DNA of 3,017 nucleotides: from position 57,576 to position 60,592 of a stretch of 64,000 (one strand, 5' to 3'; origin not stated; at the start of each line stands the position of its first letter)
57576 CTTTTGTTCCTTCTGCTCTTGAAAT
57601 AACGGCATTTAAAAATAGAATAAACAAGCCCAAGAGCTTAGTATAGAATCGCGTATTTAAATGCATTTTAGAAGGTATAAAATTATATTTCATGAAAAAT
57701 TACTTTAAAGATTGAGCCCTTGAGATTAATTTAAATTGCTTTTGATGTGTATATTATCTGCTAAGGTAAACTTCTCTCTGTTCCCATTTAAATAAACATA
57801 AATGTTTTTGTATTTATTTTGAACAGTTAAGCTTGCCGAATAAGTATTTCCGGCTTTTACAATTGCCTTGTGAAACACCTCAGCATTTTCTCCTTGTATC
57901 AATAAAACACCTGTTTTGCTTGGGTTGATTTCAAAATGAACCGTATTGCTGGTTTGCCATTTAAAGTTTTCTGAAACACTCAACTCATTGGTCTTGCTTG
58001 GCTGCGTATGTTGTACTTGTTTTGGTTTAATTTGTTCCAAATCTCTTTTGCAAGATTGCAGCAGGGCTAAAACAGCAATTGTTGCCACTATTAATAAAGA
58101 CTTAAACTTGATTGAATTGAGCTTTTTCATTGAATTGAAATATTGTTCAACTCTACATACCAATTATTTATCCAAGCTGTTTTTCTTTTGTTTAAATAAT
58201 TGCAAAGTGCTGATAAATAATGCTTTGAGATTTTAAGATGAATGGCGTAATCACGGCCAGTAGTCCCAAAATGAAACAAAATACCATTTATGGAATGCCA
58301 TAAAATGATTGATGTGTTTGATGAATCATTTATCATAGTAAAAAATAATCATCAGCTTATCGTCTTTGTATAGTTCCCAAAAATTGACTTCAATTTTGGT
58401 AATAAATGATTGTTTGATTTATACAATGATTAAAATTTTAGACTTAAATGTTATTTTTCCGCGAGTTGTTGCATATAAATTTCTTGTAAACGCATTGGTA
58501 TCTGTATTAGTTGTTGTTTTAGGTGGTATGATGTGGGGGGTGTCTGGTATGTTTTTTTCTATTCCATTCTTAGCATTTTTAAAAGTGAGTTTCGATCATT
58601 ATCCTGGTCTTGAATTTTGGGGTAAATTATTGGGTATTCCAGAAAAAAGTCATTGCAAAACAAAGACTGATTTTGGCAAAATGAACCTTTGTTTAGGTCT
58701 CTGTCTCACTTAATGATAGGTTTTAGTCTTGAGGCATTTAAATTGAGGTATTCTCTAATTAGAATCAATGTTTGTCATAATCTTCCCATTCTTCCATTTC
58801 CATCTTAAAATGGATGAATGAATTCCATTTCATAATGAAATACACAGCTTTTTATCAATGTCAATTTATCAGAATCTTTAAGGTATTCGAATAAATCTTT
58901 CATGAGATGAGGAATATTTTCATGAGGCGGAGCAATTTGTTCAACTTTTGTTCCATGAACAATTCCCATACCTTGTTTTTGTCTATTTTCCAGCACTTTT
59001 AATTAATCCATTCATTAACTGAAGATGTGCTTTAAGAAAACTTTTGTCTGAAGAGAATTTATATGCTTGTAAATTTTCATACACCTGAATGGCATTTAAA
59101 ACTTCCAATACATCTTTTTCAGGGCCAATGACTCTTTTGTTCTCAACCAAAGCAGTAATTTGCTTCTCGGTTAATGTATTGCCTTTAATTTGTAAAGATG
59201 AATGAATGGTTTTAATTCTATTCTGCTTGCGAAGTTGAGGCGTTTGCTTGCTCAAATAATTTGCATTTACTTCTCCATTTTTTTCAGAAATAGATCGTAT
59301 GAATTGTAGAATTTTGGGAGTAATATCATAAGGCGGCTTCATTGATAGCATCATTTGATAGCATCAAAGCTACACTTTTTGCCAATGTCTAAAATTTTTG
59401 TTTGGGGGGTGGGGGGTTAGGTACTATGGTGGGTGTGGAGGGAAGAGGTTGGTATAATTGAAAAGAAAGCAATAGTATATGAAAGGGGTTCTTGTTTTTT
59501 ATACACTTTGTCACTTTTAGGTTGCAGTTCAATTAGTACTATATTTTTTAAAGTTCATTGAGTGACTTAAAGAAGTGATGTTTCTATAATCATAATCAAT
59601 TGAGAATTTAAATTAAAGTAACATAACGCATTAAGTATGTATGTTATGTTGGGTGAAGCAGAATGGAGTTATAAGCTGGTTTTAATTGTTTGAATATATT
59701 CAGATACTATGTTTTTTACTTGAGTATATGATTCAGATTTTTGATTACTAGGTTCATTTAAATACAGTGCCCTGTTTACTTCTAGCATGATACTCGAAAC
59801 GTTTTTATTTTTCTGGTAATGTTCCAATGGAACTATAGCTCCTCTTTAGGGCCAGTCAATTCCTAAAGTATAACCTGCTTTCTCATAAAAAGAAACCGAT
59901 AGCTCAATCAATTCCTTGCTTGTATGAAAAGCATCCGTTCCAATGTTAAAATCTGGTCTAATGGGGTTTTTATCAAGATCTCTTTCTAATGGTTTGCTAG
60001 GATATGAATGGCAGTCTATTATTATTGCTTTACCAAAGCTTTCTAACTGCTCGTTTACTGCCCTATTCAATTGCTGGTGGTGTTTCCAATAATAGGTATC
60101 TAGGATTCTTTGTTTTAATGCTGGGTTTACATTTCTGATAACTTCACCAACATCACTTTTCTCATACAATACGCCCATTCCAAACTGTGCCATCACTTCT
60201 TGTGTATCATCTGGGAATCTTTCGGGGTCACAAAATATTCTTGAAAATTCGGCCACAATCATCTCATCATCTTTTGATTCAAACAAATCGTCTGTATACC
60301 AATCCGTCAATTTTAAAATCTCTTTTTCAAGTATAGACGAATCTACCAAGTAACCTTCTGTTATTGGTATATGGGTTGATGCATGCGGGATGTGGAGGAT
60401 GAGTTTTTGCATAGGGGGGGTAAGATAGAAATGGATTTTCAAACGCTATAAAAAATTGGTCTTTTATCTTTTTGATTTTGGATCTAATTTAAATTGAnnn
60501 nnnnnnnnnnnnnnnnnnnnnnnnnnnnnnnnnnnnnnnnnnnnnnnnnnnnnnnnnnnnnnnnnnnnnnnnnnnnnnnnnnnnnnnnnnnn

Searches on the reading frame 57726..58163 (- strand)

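Call 7: search_protein_families(library=pfam, proteins=[window:57726-58163:-], max_evalue=0.1)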
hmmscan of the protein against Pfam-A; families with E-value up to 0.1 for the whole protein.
window:57726-58163:- (145 aa): 1 family
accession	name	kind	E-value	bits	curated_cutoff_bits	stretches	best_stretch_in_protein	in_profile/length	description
PF23560.1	GBD_Hemicentin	-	0.075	13.4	27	0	102-136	11-44/100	Hemicentin galactose-binding domain-like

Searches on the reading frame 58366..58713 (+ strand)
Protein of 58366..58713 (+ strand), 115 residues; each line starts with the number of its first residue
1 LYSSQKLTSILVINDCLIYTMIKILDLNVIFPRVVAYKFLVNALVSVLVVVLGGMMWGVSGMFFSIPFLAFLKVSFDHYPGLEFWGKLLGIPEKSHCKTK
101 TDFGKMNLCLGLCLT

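Call 7: search_protein_families(library=pfam, proteins=[window:58366-58713:+], max_evalue=0.1)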
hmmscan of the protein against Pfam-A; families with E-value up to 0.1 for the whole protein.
window:58366-58713:+ (115 aa): 1 family
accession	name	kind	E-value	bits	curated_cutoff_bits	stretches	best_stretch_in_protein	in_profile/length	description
PF01594.21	AI-2E_transport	-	1.5e-09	37.9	34.3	1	17-79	264-326/327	AI-2E family transporter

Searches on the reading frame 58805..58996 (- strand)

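Call 7: search_protein_families(library=pfam, proteins=[window:58805-58996:-], max_evalue=0.1)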
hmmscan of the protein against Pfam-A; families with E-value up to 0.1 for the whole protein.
window:58805-58996:- (63 aa): 1 family
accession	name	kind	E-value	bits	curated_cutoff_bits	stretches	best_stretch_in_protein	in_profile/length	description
PF02661.23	Fic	-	4.1e-08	34.4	24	1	14-63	29-77/93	Fic/DOC family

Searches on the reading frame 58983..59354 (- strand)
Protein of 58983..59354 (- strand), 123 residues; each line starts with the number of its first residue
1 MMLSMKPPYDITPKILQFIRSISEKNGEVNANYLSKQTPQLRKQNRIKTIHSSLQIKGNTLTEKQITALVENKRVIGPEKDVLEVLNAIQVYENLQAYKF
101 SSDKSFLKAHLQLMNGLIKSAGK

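Call 7: search_protein_families(library=pfam, proteins=[window:58983-59354:-], max_evalue=0.1)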
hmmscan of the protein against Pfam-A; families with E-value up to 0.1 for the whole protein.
window:58983-59354:- (123 aa): 2 families
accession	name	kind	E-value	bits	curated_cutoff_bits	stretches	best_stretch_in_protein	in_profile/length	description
PF20912.2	RPC3_helical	-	0.017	15.9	27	1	41-69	3-29/64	DNA-directed RNA polymerase III subunit RPC3, helical hairpin domain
PF08454.17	RIH_assoc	-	0.019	15.3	28.5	1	10-69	5-64/99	RyR and IP3R Homology associated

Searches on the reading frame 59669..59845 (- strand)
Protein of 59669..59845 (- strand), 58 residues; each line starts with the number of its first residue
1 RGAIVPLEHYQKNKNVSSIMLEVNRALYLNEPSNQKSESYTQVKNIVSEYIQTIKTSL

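Call 7: search_protein_families(library=pfam, proteins=[window:59669-59845:-], max_evalue=0.1)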
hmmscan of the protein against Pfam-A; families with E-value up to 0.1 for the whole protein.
window:59669-59845:- (58 aa): 4 families
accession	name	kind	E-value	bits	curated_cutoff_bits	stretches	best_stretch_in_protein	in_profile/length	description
PF03805.18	CLAG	-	0.0092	14.1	24.5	1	5-55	121-170/1286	Cytoadherence-linked asexual protein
PF05013.17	FGase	-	0.016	15.8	28.9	1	2-29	192-219/219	N-formylglutamate amidohydrolase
PF25797.1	PDF2_C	-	0.034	13.7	27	1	15-58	194-239/241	PDF2-like, C-terminal domain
PF11815.13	DUF3336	-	0.064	13.4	25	1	7-58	60-115/138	Domain of unknown function (DUF3336)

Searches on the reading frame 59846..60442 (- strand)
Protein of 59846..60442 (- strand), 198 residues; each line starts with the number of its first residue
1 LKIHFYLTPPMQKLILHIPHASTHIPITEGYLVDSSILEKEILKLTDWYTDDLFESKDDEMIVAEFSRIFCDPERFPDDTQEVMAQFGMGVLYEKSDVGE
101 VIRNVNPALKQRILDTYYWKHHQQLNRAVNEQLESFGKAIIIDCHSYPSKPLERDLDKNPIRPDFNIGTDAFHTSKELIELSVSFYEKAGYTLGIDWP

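Call 7: search_protein_families(library=pfam, proteins=[window:59846-60442:-], max_evalue=0.1)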
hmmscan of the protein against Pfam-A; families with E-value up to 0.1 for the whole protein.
window:59846-60442:- (198 aa): 1 family
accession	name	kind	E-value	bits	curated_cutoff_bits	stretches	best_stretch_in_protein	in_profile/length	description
PF05013.17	FGase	-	3.4e-34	119.3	28.9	1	13-198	2-189/219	N-formylglutamate amidohydrolase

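Call 8: search_protein_families(library=padloc, proteins=[window:59846-60442:-], max_evalue=0.1)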
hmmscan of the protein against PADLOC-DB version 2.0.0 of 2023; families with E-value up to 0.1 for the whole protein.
window:59846-60442:- (198 aa): 1 family
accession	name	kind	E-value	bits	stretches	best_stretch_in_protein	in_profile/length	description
PDLC01359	Csm6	-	0.023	12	1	74-134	168-225/316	CAS-III; associated_signaling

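Call 9: search_protein_families(library=ncbifam, proteins=[window:59846-60442:-], max_evalue=0.1)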
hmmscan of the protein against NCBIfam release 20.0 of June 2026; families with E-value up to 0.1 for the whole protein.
window:59846-60442:- (198 aa): 1 family
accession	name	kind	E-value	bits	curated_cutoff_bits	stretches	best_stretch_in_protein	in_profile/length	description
TIGR02017.1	hutG_amidohyd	equivalog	3.7e-12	46.2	278.75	1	13-181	11-180/263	N-formylglutamate deformylase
